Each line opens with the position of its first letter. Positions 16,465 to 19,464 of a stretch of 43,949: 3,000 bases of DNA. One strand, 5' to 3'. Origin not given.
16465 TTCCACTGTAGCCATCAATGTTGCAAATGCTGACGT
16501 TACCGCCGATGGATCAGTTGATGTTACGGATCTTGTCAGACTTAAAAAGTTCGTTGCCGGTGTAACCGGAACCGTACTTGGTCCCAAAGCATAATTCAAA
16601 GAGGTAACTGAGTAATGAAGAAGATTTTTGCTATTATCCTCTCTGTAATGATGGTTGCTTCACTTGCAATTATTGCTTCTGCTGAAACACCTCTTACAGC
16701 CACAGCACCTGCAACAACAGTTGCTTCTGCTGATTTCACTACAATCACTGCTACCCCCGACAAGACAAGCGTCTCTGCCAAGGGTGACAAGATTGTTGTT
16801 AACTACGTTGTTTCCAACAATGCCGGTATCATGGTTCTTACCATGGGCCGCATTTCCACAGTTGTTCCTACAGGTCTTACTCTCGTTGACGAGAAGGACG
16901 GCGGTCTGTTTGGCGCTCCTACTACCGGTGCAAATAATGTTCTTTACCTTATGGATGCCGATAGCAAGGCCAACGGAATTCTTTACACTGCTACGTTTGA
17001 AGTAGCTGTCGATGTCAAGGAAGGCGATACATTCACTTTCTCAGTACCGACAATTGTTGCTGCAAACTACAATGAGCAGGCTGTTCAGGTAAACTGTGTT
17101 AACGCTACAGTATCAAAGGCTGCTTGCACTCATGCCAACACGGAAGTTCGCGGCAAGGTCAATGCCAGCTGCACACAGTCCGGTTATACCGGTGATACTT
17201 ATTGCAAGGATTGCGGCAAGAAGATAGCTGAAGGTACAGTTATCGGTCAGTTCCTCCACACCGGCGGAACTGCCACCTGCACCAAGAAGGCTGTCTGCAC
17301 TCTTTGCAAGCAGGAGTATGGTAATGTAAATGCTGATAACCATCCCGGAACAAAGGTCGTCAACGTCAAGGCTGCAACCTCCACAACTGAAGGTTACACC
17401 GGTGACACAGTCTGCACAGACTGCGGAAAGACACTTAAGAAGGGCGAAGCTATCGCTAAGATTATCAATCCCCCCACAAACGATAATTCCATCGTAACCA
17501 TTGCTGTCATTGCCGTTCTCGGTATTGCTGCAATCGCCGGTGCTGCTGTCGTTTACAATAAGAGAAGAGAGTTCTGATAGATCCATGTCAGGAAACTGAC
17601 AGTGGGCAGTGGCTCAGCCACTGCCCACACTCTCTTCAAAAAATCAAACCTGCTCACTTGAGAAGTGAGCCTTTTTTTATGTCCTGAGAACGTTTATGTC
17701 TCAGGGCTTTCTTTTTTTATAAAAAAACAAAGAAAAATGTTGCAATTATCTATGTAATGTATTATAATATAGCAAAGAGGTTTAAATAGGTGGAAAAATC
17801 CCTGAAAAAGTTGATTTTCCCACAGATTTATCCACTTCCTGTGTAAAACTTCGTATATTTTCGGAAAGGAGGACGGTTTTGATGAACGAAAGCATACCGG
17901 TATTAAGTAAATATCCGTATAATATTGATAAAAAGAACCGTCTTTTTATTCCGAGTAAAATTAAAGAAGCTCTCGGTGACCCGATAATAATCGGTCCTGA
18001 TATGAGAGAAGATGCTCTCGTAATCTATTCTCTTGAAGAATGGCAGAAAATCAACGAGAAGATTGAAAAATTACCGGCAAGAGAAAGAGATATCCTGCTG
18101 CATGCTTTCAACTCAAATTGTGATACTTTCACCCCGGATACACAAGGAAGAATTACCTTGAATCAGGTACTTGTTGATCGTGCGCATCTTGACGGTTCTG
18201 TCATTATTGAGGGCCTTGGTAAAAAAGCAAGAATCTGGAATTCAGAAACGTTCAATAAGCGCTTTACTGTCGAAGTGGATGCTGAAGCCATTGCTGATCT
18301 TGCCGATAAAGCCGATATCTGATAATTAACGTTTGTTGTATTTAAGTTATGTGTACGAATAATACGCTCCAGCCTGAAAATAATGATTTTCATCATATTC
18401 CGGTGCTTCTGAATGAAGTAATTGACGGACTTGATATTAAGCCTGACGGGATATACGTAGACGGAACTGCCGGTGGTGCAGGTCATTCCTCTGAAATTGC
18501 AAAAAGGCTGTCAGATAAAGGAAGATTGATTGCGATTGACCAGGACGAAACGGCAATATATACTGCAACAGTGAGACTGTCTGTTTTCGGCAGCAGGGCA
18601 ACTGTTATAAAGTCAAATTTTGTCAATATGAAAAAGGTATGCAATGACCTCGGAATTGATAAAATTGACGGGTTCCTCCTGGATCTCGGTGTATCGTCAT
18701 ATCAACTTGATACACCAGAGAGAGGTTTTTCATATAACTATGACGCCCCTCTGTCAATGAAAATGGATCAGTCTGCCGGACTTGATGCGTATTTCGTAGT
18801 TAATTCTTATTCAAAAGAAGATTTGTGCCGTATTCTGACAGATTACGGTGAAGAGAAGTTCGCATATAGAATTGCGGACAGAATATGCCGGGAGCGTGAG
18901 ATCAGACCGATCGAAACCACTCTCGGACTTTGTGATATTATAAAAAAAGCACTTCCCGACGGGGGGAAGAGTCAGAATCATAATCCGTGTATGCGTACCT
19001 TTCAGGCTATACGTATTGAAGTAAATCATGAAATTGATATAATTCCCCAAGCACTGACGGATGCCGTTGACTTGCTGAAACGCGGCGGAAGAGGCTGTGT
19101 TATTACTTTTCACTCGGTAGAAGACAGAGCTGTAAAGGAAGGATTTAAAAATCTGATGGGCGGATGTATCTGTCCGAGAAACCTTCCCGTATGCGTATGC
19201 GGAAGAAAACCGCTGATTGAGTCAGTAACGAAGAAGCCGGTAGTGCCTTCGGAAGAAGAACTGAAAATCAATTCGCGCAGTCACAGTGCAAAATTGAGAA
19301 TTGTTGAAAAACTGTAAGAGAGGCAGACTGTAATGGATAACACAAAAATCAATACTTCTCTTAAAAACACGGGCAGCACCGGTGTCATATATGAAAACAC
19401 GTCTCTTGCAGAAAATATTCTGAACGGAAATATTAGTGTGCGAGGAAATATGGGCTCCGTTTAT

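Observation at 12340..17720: Enzyme-free three-gene cohesin/dockerin surface scaffold with its own strong promoter and triple terminator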

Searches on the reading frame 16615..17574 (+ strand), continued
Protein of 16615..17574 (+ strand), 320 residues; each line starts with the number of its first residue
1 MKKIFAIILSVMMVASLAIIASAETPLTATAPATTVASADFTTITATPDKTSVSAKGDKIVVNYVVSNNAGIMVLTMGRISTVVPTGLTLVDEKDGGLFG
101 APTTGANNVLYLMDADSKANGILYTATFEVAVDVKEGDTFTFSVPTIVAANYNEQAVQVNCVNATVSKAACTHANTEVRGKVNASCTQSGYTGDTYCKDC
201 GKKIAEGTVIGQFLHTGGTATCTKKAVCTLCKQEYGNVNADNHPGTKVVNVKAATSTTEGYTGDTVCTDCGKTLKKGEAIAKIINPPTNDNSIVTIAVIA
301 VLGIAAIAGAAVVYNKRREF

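Call 86: search_protein_families(library=pfam, proteins=[P0002, P0018, P0004], max_evalue=1)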
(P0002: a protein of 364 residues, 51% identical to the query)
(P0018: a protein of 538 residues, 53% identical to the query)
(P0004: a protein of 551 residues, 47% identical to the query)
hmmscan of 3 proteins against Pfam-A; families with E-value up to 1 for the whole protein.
P0002 (364 aa): 8 families
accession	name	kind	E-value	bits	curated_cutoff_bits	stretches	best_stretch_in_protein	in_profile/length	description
PF00404.24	Dockerin_1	-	2.7e-09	37.5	22.9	1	55-108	1-56/57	Dockerin type I domain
PF08271.17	Zn_Ribbon_TF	-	1.9e-05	24.5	29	2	301-313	17-29/43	TFIIB zinc-binding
PF12773.13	DZR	-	3e-05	24.5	27.3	1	250-310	2-45/45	Double zinc ribbon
PF03117.19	Herpes_UL49_1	-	0.1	12.3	25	1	130-180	138-189/245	UL49 family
PF06608.16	CFAP68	-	0.19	12.4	24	1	49-89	26-64/148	Cilia- and flagella-associated protein 68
PF01839.29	FG-GAP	-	0.37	11.2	22.1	1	52-65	4-17/37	FG-GAP repeat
PF24232.1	DUF7445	-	0.39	11.4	27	1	146-183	28-69/142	Family of unknown function (DUF7445)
PF18912.6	DZR_2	-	0.84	10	27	0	149-187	10-46/56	Double zinc ribbon domain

P0018 (538 aa): 2 families
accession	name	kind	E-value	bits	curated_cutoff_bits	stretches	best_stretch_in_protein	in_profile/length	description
PF05887.16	Trypan_PARP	-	0.033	14.6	100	1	436-523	44-129/134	Procyclic acidic repetitive protein (PARP)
PF14283.11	CD1107-like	-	0.089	13.1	26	1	455-538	85-156/158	Mobile element protein CD1107-like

P0004 (551 aa): 11 families
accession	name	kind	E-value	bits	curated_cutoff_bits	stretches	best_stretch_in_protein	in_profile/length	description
PF05207.18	Zn_ribbon_CSL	-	0.00034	20.7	29.2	0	256-280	14-37/55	CSL zinc finger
PF12773.13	DZR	-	0.00051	20.6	27.3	1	61-110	3-33/45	Double zinc ribbon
PF20088.4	DUF6480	-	0.028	14.8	25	1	499-540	32-71/78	Family of unknown function (DUF6480)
PF08271.17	Zn_Ribbon_TF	-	0.037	14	29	2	68-85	17-34/43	TFIIB zinc-binding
PF13273.12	DUF4064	-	0.054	14.2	32.1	1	505-547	46-85/102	Protein of unknown function (DUF4064)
PF10176.14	NEDD4_Bsd2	-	0.18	12.5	24.7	1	492-548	68-125/130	NEDD4/Bsd2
PF13912.12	zf-C2H2_6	-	0.19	12.2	25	1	103-116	3-16/27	C2H2-type zinc finger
PF18439.7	zf_UBZ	-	0.27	11.4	25.6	1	180-192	2-14/32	Ubiquitin-Binding Zinc Finger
PF13248.11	Zn_ribbon_3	-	0.4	10.7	27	0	69-79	15-25/26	zinc-ribbon domain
PF14311.12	DUF4379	-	0.53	11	24.5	0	252-276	19-43/56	Probable Treble clef zinc finger domain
PF15978.11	TnsD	-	0.62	9.5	32.4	0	167-200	139-172/355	Tn7-like transposition protein D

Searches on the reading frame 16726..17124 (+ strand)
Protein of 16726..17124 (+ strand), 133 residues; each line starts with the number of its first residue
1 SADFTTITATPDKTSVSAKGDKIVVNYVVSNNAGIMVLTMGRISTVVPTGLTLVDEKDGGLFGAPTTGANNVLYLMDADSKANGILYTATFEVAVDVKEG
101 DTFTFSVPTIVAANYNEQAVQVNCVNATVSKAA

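Call 47: search_protein_families(library=pfam, proteins=[window:16726-17124:+], max_evalue=10)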
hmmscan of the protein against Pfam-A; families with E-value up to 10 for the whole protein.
window:16726-17124:+ (133 aa): 3 families
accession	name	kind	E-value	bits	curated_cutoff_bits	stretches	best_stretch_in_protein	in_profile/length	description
PF17961.7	Big_8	-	0.00024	21.7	22.9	1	83-117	6-41/103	Bacterial Ig domain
PF19640.4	DUF6143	-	0.064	13.6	27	1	35-83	121-167/182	Family of unknown function (DUF6143)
PF12642.13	TpcC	-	0.085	13.1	27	1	80-117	80-117/231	Conjugative transposon protein TcpC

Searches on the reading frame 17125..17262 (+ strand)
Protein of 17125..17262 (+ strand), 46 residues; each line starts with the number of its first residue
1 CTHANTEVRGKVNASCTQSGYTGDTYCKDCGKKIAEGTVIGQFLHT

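Call 85: search_solved_structures(query=A8, max_evalue=10, show_alignments=2)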
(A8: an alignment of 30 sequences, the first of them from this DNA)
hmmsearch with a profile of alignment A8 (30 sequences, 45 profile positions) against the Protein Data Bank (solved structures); distinct sequences matched with E-value up to 10: 7.
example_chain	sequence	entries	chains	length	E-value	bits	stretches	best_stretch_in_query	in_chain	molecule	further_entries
1z7k_B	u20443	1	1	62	0.26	14.4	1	10-43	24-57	Ovomucoid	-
1wfk_A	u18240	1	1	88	0.62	13.2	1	19-39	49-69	zinc finger, FYVE domain containing 19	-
1g6v_K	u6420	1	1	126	0.67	13.1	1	15-27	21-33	ANTIBODY HEAVY CHAIN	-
5l9w_C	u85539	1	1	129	0.85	12.8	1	26-35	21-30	Acetophenone carboxylase beta subunit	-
5sbg_C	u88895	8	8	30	1.4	12.1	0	26-33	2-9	METP, miniaturized rubredoxin | METP ARTIFICIAL PROTEIN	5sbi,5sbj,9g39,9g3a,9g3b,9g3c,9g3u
8hr2_C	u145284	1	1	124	2.8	11.1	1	15-27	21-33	NB1B5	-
9qtr_i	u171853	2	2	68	6.3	10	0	16-34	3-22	Conserved protein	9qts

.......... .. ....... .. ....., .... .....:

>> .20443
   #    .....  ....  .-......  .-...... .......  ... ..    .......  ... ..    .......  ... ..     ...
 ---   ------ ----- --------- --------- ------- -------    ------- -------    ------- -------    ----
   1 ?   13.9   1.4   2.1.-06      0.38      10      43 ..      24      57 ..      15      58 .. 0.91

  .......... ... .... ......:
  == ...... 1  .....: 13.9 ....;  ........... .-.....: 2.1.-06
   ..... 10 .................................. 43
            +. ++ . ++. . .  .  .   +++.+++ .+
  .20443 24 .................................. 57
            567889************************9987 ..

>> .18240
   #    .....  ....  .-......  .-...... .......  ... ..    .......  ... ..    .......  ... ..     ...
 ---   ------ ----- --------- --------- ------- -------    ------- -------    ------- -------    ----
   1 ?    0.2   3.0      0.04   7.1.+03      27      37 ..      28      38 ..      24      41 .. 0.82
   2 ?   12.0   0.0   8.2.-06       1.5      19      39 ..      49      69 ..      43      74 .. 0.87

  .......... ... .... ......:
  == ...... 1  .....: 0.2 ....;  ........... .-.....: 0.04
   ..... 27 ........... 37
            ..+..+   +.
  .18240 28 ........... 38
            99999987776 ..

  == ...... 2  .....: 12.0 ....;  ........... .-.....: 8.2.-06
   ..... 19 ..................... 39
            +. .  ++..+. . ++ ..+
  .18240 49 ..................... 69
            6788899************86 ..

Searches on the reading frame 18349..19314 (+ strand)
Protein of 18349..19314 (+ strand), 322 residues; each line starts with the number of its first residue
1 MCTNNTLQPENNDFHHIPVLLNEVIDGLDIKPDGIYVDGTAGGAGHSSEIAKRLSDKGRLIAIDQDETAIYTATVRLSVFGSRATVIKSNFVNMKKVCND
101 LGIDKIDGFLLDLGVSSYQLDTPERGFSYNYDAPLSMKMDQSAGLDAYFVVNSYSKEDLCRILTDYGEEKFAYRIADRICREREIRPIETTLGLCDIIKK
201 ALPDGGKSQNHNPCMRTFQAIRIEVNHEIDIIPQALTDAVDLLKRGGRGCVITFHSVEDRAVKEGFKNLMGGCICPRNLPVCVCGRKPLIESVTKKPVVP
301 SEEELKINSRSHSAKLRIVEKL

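Call 22: find_related_loci(query=window:18349-19314:+, collection=genome_contigs, flank=10000)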
Query window:18349-19314:+ (322 aa) in genome_contigs; peptide patterns used: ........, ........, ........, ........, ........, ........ (x = any residue, [..] = any of these).
88 stretches matched a pattern; 59 encode a relative of the query (tblastn E <= 1e-3); 59 distinct loci.
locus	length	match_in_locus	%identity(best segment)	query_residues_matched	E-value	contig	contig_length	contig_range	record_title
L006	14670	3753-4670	53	12-322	6e-102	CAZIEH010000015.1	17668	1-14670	MAG TPA_asm: uncultured Eubacterium sp. isolate SRP350583_co1_215 genome assembly, contig: NODE_5512_length_17668_cov_8.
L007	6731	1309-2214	54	13-322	5e-99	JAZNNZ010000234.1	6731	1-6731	MAG: Acutalibacteraceae bacterium isolate T1900044653_TS20190119.MAGScoT_cleanbin_000025 SGB_1453_k141_1744921, whole ge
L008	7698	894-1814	54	11-322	5e-99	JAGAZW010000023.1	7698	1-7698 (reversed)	MAG: Clostridia bacterium isolate RGIG8925 Water_deer_Rectum-1__c34011, whole genome shotgun sequence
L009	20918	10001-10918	49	13-322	2e-89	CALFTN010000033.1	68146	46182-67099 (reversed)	MAG TPA_asm: uncultured Clostridia bacterium isolate SRR6425825_bin.100_CONCOCT_v1.1_MAG genome assembly, contig: ERZ176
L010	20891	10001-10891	48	16-322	2e-85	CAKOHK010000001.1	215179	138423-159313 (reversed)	MAG: uncultured Bacilli bacterium isolate REFINED_METABAT215_TOP10_CONTIGS_1500_ASSEMBLY_K77_MERGED__Hadza_MoBio_hadza-A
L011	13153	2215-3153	41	12-322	1e-77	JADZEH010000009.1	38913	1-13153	MAG: Candidatus Doudnabacteria bacterium isolate SJ812 c_000000339916, whole genome shotgun sequence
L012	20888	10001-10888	43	15-322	6e-76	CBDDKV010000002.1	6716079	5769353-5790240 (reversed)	MAG: Bacteroidales bacterium isolate 9480fe01-225e-458e-b31c-9252802a2ee0 genome assembly, contig: contig_2, whole genom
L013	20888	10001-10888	42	15-322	3e-74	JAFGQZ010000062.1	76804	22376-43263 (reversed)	MAG: Bacteroidales bacterium isolate Zod_Metabat.800 k87_8110919, whole genome shotgun sequence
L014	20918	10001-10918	43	6-322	4e-73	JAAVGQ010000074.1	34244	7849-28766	MAG: Bacteroidales bacterium isolate Mgla_MAG_ref_121 c_000000025288, whole genome shotgun sequence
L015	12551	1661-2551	44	15-322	3e-72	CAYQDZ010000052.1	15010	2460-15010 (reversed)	MAG TPA_asm: uncultured Bacteroidales bacterium isolate binchicken_co116_374 genome assembly, contig: NODE_4080_length_1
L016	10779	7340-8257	42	2-322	4e-72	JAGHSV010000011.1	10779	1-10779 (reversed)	MAG: Candidatus Sodaliphilus aphodohippi isolate E3_0 c_000001558838, whole genome shotgun sequence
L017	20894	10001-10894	43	14-322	2e-71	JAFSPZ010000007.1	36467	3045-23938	MAG: Muribaculaceae bacterium isolate RGIG3368 Goat_Reticulum.Co__c245654, whole genome shotgun sequence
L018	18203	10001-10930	46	13-322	4e-87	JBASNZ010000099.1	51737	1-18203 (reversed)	MAG: Coriobacteriia bacterium isolate MFD12108_ilm_asm_bin9 k127_24892, whole genome shotgun sequence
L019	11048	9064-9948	43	15-321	7e-71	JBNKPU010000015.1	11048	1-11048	MAG: Bacteroidales bacterium isolate G1.bin.32.orig k141_929873, whole genome shotgun sequence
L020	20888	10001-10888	42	15-321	2e-70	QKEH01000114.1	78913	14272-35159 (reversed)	MAG: Bacteroidetes bacterium isolate SZUA-471 scaffold_428, whole genome shotgun sequence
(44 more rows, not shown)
